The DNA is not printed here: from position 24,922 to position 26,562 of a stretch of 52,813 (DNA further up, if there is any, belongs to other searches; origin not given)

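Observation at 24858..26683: Stand-alone sensor/DAC-fold gene inserted between hybD and hypC, bracketed by 133-bp direct repeats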

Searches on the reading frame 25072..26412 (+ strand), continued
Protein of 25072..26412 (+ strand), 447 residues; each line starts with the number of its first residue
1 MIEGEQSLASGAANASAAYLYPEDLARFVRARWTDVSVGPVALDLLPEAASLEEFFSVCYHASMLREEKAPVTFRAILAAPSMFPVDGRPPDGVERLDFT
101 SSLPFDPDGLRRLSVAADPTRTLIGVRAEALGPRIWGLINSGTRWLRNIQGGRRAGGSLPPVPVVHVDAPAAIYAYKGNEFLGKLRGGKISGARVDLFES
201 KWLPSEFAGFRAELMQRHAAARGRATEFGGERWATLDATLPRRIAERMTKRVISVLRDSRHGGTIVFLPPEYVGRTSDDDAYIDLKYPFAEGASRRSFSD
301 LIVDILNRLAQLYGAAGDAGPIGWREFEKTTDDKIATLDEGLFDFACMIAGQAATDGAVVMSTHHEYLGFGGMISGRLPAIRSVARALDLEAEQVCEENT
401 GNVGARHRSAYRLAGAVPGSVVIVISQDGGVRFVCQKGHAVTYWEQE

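Call 31: find_encoding_contigs(protein=P0101, flank=7000, max_places=3)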
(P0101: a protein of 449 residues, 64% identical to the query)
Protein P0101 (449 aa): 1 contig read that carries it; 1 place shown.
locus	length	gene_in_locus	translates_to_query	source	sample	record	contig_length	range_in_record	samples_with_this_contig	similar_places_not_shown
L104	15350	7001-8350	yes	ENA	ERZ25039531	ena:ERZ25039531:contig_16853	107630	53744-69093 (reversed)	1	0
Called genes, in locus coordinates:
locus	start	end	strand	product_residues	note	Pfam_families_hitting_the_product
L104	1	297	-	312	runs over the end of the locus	PF00702:Hydrolase (faint), PF12710:HAD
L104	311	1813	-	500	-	PF00884:Sulfatase, PF16347:SGSH_C (weak), PF14707:Sulfatase_C (weak)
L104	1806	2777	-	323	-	PF03781:FGE-sulfatase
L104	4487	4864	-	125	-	PF13700:DUF4158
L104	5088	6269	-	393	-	PF13660:DUF4147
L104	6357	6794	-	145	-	PF01575:MaoC_dehydratas, PF13452:FAS1_DH_region (weak)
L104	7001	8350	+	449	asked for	PF21751:DACNV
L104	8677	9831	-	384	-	PF06441:EHN, PF00561:Abhydrolase_1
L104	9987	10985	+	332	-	PF08279:HTH_11, PF13280:WYL, PF25583:WCX (weak)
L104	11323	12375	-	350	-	PF01544:CorA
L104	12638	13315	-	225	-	PF04893:Yip1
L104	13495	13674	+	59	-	-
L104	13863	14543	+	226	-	PF03807:F420_oxidored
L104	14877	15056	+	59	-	-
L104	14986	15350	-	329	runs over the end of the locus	PF00565:SNase, PF05901:Excalibur (faint)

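Call 32: search_protein_representatives(protein=window:25072-26412:+)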
Query: 447 residues. Proteins with E-value up to 0.001 (for the whole library): 1559; up to 1e-10: 654; up to 1e-30: 174. The best 150 are listed.
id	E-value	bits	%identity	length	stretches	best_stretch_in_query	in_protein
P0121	1.5e-141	488.9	55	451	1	17-446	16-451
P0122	4.0e-137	474.3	89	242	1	1-242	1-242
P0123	1.5e-119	416.4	50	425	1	17-447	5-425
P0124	6.5e-119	414.2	48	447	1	18-445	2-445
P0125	1.3e-105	370.5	45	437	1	15-446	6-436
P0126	1.5e-103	363.6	62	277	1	175-447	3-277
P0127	3.2e-96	339.5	44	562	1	19-445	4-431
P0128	8.7e-96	338.0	68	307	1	211-447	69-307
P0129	2.0e-94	333.6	64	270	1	46-286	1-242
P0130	4.1e-94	332.5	43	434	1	19-446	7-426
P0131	2.7e-91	323.2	42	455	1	13-446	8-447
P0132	4.4e-90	319.3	44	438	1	20-445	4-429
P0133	5.5e-90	318.9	45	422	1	24-446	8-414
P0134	1.6e-89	317.4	42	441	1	36-447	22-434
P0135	1.4e-88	314.3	41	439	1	20-446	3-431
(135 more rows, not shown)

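Call 33: predict_structure(alignment_id=A1)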
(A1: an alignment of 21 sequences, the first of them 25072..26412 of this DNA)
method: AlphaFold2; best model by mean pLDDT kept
length: 447 residues; sequences in the alignment: 21
mean_pLDDT: 53.6   pTM: 0.51
mean pLDDT of the five models: 53.6, 51.6, 48.7, 47.7, 43.4
residues with pLDDT >= 90: 0; 70-90: 150; 50-70: 93; < 50: 204
segments of 3 or more residues with pLDDT < 50: 1-23, 32-47, 57-197, 199-202, 389-392, 398-402
pLDDT, mean of each block of 10 residues (from residue 1): 28 34 50 42 45 46 33 32 35 26 29 25 25 27 25 24 23 21 24 38 52 80 80 84 73 62 77 70 73 60 84 79 82 70 65 67 76 72 62 51 63 82 76 78 68
secondary structure, 60 per line:
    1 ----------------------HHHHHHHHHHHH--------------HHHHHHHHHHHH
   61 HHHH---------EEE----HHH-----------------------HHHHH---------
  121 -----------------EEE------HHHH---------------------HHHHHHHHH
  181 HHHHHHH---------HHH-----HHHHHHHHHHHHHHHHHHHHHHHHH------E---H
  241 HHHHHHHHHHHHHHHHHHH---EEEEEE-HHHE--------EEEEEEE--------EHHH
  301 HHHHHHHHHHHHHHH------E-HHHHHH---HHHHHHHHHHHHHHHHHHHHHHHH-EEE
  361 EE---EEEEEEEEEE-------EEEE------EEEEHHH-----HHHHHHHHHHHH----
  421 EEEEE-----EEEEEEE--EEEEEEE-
elements in order: H23-34 H49-64 E74-76 H107-111 E138-140 H147-150 H172-187 H205-229 H240-259 E263-268 E282-288 H298-315 H324-329 H333-356 E358-362 E366-375 E383-386 E393-396 H405-416 E421-425 E431-437 E440-446

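Call 36: find_homologous_proteins(query=A2, max_evalue=1e-10)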
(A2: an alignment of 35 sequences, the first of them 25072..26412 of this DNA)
Query A2 (35 sequences) (447 aa, profile of the alignment): 1448 proteins with E <= 1e-10 among 8000 candidates; the best 120 are listed.
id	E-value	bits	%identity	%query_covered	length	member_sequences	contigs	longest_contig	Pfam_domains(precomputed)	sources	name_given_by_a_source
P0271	2.5e-175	602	50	96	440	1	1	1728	PF21751.3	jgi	jgi:hypothetical protein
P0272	1.6e-172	592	49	96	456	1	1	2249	PF21751.3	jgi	jgi:hypothetical protein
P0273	1.3e-171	589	46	96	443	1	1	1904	PF21751.3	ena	-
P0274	2.0e-171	589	47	100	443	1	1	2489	PF21751.3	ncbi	-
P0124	2.4e-169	582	47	96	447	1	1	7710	PF21751.3,PF02457.22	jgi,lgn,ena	-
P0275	4.4e-169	581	47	96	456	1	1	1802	PF21751.3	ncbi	-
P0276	1.2e-168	580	48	96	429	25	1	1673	PF21751.3,PF02457.22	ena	-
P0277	1.2e-168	580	49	97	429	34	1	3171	PF21751.3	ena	-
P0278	1.5e-168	579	47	96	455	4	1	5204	PF21751.3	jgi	jgi:hypothetical protein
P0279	2.0e-168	579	49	96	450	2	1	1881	PF21751.3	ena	-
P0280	2.2e-168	579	48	98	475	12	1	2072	PF21751.3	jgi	jgi:hypothetical protein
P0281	2.6e-168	578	48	97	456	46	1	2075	PF21751.3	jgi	jgi:hypothetical protein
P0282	4.3e-168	578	48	96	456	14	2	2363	PF21751.3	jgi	jgi:hypothetical protein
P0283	4.4e-168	578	47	96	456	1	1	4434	PF21751.3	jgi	jgi:hypothetical protein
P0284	6.5e-168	577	49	96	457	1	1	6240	PF21751.3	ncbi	ncbi:MAG: putative sensor domain DACNV-containing protein [Actinomycetota bacterium]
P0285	7.0e-168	577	48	96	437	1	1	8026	PF21751.3,PF02457.22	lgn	-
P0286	1.0e-167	576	43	96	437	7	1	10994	PF21751.3,PF02457.22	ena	-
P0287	1.4e-167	576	46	98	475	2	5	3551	PF21751.3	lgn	-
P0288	1.8e-167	576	45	96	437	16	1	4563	PF21751.3,PF02457.22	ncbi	-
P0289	3.9e-167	575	49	96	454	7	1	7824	PF21751.3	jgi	jgi:hypothetical protein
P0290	4.2e-167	574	50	96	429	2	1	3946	PF21751.3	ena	-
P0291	4.4e-167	574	47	96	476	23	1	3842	PF21751.3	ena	-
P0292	4.4e-167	574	48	96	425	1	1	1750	PF21751.3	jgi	jgi:hypothetical protein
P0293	5.2e-167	574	49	96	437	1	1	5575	PF21751.3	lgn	-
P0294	1.0e-166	573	47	96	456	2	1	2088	PF21751.3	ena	-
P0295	1.3e-166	573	48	95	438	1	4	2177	PF21751.3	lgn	-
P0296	1.7e-166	572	47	96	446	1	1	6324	PF21751.3,PF02457.22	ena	-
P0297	1.8e-166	572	46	96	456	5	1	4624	PF21751.3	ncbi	-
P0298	2.5e-166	572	47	96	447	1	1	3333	PF21751.3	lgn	-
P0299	3.1e-166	572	49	96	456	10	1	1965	PF21751.3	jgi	jgi:hypothetical protein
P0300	4.6e-166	571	48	96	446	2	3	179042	PF21751.3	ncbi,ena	-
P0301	5.0e-166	571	41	96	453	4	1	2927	PF21751.3,PF02457.22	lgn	-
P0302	6.0e-166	571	42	96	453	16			PF21751.3,PF02457.22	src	-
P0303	6.7e-166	570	45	96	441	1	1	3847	PF21751.3,PF02457.22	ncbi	ncbi:MAG: putative sensor domain DACNV-containing protein [Thermodesulfobacteriota bacterium]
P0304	9.0e-166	570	44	96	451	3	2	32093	PF21751.3,PF02457.22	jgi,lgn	-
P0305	1.0e-165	570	45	96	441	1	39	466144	PF21751.3,PF02457.22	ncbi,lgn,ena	ncbi:MAG TPA: hypothetical protein VIS07_21925 [Candidatus Binatia bacterium]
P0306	1.1e-165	570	49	96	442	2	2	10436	PF21751.3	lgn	-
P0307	1.6e-165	569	45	96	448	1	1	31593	PF21751.3,PF02457.22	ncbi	-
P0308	1.6e-165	569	48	96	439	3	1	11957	PF21751.3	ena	-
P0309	1.7e-165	569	45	96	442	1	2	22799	PF21751.3,PF02457.22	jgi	jgi:hypothetical protein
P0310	2.7e-165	568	47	96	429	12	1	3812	PF21751.3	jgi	jgi:hypothetical protein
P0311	2.8e-165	568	50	96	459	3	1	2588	PF21751.3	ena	-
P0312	2.9e-165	568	44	96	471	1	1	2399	PF21751.3,PF02457.22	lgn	-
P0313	2.9e-165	568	47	97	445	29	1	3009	PF21751.3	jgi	jgi:hypothetical protein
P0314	3.2e-165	568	42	96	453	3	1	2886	PF21751.3,PF02457.22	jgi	jgi:hypothetical protein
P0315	3.3e-165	568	48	96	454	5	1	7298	PF21751.3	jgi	-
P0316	3.6e-165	568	41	96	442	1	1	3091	PF21751.3,PF02457.22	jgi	jgi:hypothetical protein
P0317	1.1e-164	566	47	96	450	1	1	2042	PF21751.3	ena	-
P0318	1.3e-164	566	48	98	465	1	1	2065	PF21751.3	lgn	-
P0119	1.5e-164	566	63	99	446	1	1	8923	PF21751.3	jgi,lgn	jgi:hypothetical protein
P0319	2.1e-164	566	49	96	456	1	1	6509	PF21751.3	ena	-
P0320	2.2e-164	565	46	96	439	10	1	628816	PF21751.3,PF02457.22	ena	-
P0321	3.1e-164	565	48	96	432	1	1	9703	PF21751.3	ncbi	ncbi:MAG: putative sensor domain DACNV-containing protein [Rubrobacteraceae bacterium]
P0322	4.5e-164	564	48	96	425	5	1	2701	PF21751.3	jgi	jgi:hypothetical protein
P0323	6.7e-164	564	47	96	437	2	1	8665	PF21751.3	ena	-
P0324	8.4e-164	564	42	96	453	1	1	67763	PF21751.3,PF02457.22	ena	-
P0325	9.1e-164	563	48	95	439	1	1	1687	PF21751.3,PF02457.22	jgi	jgi:hypothetical protein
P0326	1.1e-163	563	49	96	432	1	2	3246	PF21751.3,PF02457.22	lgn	-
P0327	1.2e-163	563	49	96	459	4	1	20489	PF21751.3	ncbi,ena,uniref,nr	ncbi:MAG: FIG00676860: hypothetical protein [uncultured Rubrobacteraceae bacterium]|uniref:DAC domai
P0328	1.3e-163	563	45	96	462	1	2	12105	PF21751.3,PF02457.22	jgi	jgi:hypothetical protein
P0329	1.5e-163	563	47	99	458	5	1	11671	PF21751.3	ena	-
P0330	1.5e-163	563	62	97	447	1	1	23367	PF21751.3,PF02457.22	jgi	jgi:hypothetical protein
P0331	1.6e-163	563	47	96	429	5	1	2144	PF21751.3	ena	-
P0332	3.3e-163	562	46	96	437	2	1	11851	PF21751.3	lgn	-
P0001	4.1e-163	561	68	99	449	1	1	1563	PF21751.3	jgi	jgi:hypothetical protein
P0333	4.3e-163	561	47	96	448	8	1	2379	PF21751.3,PF02457.22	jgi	jgi:hypothetical protein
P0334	4.4e-163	561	49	95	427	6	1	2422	PF21751.3,PF02457.22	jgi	jgi:hypothetical protein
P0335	5.0e-163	561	48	96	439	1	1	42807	PF21751.3,PF02457.22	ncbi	-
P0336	5.1e-163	561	49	95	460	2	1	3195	PF21751.3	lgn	-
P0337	5.5e-163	561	48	96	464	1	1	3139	PF21751.3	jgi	jgi:Probable sensor domain DACNV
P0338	5.6e-163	561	47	96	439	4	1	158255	PF21751.3,PF02457.22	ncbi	ncbi:MAG: putative sensor domain DACNV-containing protein [Rubrobacteraceae bacterium]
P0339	5.7e-163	561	51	88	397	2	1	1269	PF21751.3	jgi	jgi:hypothetical protein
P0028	6.0e-163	561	65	100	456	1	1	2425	PF21751.3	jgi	jgi:hypothetical protein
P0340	6.4e-163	561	51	88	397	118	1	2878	PF21751.3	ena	-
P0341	7.3e-163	560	46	96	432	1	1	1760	PF21751.3,PF02457.22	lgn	-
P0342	7.6e-163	560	42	96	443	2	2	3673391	PF21751.3,PF02457.22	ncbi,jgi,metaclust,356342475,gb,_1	jgi:DisA bacterial checkpoint controller nucleotide-binding.|metaclust:\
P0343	7.9e-163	560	46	96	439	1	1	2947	PF21751.3,PF02457.22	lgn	-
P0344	8.9e-163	560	49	99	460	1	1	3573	PF21751.3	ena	-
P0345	9.0e-163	560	49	98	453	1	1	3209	PF21751.3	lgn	-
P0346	1.3e-162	560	46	96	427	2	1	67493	PF21751.3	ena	-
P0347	1.4e-162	559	47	96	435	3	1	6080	PF21751.3,PF02457.22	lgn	-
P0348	1.5e-162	559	48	90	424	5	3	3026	PF21751.3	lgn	-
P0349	1.8e-162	559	41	96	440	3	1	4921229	PF21751.3,PF02457.22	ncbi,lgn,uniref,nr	ncbi:putative sensor domain DACNV-containing protein [Gloeobacter morelensis]|uniref:DNA integrity s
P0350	1.9e-162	559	41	97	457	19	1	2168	PF21751.3,PF02457.22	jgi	jgi:hypothetical protein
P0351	2.4e-162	559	49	90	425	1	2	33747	PF21751.3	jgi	jgi:hypothetical protein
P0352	2.7e-162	559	49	96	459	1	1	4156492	PF21751.3,PF02457.22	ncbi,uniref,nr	ncbi:hypothetical protein GBA65_09895 [Rubrobacter marinus]|uniref:DAC domain-containing protein n=1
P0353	2.7e-162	559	44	90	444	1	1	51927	PF21751.3,PF02457.22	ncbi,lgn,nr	ncbi:MAG: hypothetical protein ED859_13385 [Desulfuromonadales bacterium]|nr:MAG: hypothetical prote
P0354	2.8e-162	559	48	96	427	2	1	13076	PF21751.3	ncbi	ncbi:MAG: putative sensor domain DACNV-containing protein [Rubrobacteraceae bacterium]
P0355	3.7e-162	558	40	99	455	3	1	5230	PF21751.3,PF02457.22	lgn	-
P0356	3.8e-162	558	48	95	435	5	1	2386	PF21751.3,PF02457.22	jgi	jgi:hypothetical protein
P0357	4.0e-162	558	39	96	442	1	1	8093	PF21751.3,PF02457.22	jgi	jgi:hypothetical protein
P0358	4.4e-162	558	49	95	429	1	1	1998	PF21751.3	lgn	-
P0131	5.6e-162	558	41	98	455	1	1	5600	PF21751.3,PF02457.22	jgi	jgi:sensor domain DACNV-containing protein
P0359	5.7e-162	557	48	95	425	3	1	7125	PF21751.3,PF02457.22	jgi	-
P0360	6.4e-162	557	48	96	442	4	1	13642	PF21751.3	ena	-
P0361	6.8e-162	557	47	95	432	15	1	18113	PF21751.3,PF02457.22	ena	-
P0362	7.0e-162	557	48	90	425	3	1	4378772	PF21751.3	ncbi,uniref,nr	ncbi:putative sensor domain DACNV-containing protein [Rubrobacter tropicus]|uniref:putative sensor d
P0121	7.5e-162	557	53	96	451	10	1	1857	PF21751.3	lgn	-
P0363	7.8e-162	557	62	100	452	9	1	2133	PF21751.3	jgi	jgi:hypothetical protein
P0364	8.1e-162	557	42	96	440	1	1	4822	PF21751.3,PF02457.22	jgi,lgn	jgi:hypothetical protein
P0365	8.3e-162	557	41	96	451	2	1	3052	PF21751.3,PF02457.22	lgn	-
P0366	9.4e-162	557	49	97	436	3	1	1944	PF21751.3,PF02457.22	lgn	-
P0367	1.0e-161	557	48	99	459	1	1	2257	PF21751.3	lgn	-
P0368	1.2e-161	556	49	90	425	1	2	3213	PF21751.3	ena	-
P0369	1.2e-161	556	43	96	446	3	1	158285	PF21751.3,PF02457.22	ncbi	ncbi:MAG TPA: hypothetical protein VI298_03175 [Geobacteraceae bacterium]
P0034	1.3e-161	556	65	100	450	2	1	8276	PF21751.3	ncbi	-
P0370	1.5e-161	556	60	97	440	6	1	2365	PF21751.3,PF02457.22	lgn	-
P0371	1.6e-161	556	48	90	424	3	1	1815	PF21751.3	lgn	-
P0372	1.7e-161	556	48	96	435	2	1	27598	PF21751.3,PF02457.22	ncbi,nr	ncbi:MAG: DNA integrity scanning protein DisA nucleotide-binding domain protein [Rubrobacter sp.]|nr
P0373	2.0e-161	556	48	94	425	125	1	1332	PF21751.3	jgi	-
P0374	2.4e-161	555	50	90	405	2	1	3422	PF21751.3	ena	-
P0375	2.7e-161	555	40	96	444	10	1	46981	PF21751.3,PF02457.22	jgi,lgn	-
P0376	2.9e-161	555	50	90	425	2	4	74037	PF21751.3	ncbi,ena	-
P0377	2.9e-161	555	47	95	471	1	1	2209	PF21751.3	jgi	jgi:hypothetical protein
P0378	3.1e-161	555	48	90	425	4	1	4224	PF21751.3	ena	-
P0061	4.1e-161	555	66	98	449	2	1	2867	PF21751.3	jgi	jgi:hypothetical protein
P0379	4.2e-161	555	50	90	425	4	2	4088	PF21751.3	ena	-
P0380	4.6e-161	554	43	96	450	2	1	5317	PF21751.3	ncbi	-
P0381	4.9e-161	554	55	96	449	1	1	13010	PF21751.3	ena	-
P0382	5.0e-161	554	49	90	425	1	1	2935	PF21751.3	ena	-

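Call 37: fold_search(model_id=the predicted structure, library=pdb)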
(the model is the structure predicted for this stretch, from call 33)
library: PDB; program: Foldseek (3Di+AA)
matches with E <= 10: 119; with E <= 0.001: 4
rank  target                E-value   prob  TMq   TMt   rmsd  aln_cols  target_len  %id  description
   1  8c4j_B                2.1e-04  1.00  0.19  0.49  11.6       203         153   17  CdaA-compound 4 complex (released 2023-06-07)
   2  9g0g_B                7.0e-04  1.00  0.19  0.50  10.6       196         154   16  BsCdaA in complex with Compound 7 (released 2025-05-14)
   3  8c4n_A                9.4e-04  1.00  0.17  0.46  11.9       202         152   14  CdaA-AMP complex (released 2023-06-07)
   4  8s46_B                1.0e-03  0.99  0.16  0.41  12.0       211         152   16  CdaA-E01 complex (released 2024-06-19)
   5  8c4q_A                1.1e-03  1.00  0.18  0.45  10.7       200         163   16  CdaA-Apo (released 2023-06-07)
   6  8s48_A                1.1e-03  1.00  0.17  0.43  11.6       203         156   17  CdaA-C11 complex (released 2024-06-19)
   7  8ohk_A                1.1e-03  1.00  0.20  0.52   9.8       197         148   16  PanDDA analysis group deposition -- CdaA in complex with fragment F2X-Entry H01 (released 2024-04-03)
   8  8ogk_A                1.2e-03  1.00  0.19  0.50  10.6       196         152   16  Crystal structure of CdaA from Bacillus subtilis co-crystallized with DMSO (released 2024-03-27)
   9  8ohf_B                1.2e-03  1.00  0.20  0.51  10.2       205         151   16  PanDDA analysis group deposition -- CdaA in complex with fragment F2X-Entry F04 (released 2024-04-03)
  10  8ogm_B                1.2e-03  1.00  0.17  0.45  11.3       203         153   14  Crystal structure of CdaA from Bacillus subtilis (released 2024-03-27)
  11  8ogk_B                1.3e-03  0.99  0.17  0.43  12.5       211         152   16  Crystal structure of CdaA from Bacillus subtilis co-crystallized with DMSO (released 2024-03-27)
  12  7dfx_A                1.3e-03  1.00  0.20  0.50  11.0       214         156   14  Structure and function of Diadenylate cyclase DacM in Mycoplasma ovipneumoniae (released 2021-11-17)
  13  6hvn_A                1.3e-03  1.00  0.18  0.43  11.5       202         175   15  CdaA-APO Y187A Mutant (released 2019-06-05)
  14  8ofh_B                1.5e-03  1.00  0.18  0.48  10.9       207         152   14  Streptococcus pneumoniae CdaA (released 2023-06-21)
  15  9y4s_H                1.6e-03  1.00  0.18  0.23   7.3       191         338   14  Crystal structure of DNA integrity scanning protein (DisA) from Mycobacterium tuberculosis in complex with cyclic di-A (released 2025-09-17)
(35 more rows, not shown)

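Call 40: search_solved_structures(query=A3, max_evalue=10, show_alignments=2)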
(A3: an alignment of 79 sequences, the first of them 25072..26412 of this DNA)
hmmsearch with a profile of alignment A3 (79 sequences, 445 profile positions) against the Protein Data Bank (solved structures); distinct sequences matched with E-value up to 10: 18.
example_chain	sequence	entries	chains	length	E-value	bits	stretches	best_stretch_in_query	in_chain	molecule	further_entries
7dfx_A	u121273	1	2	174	0.13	14.1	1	398-435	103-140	DAC domain-containing protein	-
7dg0_A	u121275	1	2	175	0.13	14.1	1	398-435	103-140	DAC domain-containing protein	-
8ofo_AAA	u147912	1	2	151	0.23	13.3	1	400-428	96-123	Diadenylate cyclase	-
9g69_C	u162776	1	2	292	0.36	12.7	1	398-431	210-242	Diadenylate cyclase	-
6hvn_A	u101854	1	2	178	0.38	12.6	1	398-427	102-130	Diadenylate cyclase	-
8ogk_A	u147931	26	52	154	0.47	12.3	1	399-432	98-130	Cyclic di-AMP synthase CdaA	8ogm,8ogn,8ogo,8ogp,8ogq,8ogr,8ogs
6hvl_A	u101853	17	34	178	0.47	12.3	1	399-427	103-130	Diadenylate cyclase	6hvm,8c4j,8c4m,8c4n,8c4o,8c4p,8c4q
9g0g_A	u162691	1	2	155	0.48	12.3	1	399-432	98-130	Cyclic di-AMP synthase CdaA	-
4rv7_A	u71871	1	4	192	0.53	12.1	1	399-427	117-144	Diadenylate cyclase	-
2fb5_A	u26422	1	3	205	0.58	12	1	395-427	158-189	hypothetical Membrane Spanning Protein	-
7l8n_A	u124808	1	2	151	0.59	11.9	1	398-437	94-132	Diadenylate cyclase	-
7ojs_H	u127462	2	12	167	0.6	11.9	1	399-432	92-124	Cyclic di-AMP synthase CdaA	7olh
3c1y_A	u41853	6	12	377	0.66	11.8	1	398-429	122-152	DNA integrity scanning protein disA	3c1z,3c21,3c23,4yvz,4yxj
6huw_A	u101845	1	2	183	0.67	11.8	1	399-432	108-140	Diadenylate cyclase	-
8ofg_A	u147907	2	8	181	0.93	11.3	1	398-428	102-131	Diadenylate cyclase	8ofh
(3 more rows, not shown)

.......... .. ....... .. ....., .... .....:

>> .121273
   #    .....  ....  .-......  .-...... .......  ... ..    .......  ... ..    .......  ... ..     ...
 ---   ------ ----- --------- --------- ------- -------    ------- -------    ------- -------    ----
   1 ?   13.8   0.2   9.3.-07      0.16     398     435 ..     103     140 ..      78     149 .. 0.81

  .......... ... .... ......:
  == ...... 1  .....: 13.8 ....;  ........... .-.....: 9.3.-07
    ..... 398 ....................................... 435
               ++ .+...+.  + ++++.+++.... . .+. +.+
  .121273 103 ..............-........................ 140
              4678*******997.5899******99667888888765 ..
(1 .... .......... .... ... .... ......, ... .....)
